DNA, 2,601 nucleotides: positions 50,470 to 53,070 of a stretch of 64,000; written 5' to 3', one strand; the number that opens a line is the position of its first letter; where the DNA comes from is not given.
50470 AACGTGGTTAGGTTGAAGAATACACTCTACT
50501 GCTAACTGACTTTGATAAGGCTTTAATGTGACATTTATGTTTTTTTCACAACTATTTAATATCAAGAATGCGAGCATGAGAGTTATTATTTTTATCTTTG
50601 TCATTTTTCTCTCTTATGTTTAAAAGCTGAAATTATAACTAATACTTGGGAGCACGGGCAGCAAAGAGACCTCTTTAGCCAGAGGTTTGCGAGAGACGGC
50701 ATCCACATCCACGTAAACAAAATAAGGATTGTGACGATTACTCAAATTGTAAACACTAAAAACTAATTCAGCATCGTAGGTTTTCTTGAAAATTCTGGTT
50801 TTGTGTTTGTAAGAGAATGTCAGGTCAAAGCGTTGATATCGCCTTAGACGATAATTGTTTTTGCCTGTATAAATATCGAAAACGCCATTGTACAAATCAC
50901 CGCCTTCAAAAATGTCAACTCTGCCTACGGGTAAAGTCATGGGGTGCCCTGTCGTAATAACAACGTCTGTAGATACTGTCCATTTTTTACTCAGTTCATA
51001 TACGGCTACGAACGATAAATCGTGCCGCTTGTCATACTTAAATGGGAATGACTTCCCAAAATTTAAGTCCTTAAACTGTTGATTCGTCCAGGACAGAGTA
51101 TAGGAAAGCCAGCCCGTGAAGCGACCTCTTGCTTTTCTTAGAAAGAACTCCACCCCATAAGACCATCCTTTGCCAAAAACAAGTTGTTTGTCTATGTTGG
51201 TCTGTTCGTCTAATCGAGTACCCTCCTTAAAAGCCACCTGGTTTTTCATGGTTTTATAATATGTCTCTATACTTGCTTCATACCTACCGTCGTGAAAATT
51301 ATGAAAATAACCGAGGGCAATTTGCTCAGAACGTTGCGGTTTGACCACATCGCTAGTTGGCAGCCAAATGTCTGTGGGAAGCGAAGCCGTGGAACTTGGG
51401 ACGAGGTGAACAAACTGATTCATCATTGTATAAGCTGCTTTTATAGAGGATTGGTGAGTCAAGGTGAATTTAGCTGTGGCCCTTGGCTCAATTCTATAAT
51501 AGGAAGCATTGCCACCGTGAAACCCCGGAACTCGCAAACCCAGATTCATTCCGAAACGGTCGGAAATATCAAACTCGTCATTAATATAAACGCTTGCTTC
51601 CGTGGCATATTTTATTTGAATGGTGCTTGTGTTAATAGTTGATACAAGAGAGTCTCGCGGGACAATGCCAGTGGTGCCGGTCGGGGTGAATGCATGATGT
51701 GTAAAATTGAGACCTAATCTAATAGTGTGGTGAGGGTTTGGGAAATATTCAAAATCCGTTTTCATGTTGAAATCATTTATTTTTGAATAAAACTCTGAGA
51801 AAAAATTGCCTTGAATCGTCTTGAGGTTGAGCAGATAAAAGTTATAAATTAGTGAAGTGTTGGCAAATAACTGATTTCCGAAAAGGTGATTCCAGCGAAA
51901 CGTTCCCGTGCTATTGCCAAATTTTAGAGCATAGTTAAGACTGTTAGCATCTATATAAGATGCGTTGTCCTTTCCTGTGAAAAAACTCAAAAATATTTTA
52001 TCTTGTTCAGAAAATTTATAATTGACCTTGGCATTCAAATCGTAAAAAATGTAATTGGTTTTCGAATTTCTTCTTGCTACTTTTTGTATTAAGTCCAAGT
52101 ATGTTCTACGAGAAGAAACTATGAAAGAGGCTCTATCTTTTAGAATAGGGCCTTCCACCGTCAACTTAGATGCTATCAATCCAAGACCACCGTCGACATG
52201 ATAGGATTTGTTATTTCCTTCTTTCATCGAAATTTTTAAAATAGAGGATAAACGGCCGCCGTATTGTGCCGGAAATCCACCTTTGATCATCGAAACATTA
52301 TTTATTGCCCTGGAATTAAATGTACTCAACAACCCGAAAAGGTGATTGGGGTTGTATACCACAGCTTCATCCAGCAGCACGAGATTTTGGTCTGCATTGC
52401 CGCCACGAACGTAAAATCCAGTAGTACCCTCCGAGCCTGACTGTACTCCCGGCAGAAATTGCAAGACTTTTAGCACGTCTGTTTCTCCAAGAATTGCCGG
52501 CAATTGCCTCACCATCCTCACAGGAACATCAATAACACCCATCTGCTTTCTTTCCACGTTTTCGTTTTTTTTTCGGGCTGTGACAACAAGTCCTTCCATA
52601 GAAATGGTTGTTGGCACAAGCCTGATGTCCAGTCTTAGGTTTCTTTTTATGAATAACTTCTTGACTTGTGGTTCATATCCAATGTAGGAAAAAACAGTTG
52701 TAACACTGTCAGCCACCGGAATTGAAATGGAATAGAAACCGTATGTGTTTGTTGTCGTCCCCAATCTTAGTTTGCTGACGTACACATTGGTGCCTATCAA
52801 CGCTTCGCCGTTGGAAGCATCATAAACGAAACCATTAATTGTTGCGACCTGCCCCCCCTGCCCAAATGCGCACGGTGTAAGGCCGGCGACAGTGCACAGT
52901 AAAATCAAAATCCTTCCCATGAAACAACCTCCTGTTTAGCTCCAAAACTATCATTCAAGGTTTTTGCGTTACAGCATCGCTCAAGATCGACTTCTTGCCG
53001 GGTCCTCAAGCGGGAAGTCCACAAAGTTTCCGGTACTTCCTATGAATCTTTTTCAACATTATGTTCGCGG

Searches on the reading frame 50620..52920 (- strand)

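Call 66: search_protein_families(library=pfam, proteins=[window:50620-52920:-], max_evalue=0.000001)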
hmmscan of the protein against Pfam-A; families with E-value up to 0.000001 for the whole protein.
window:50620-52920:- (766 aa): 3 families
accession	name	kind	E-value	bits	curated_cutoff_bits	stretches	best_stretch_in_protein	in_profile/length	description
PF13715.12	CarbopepD_reg_2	-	6.5e-16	58.6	32.2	1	28-113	1-88/88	CarboxypepD_reg-like domain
PF07715.20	Plug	-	1.2e-09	39.1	23.9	1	145-223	21-102/107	TonB-dependent Receptor Plug Domain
PF13620.12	CarboxypepD_reg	-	2.6e-09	37.8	32.3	1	27-101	1-81/82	Carboxypeptidase regulatory-like domain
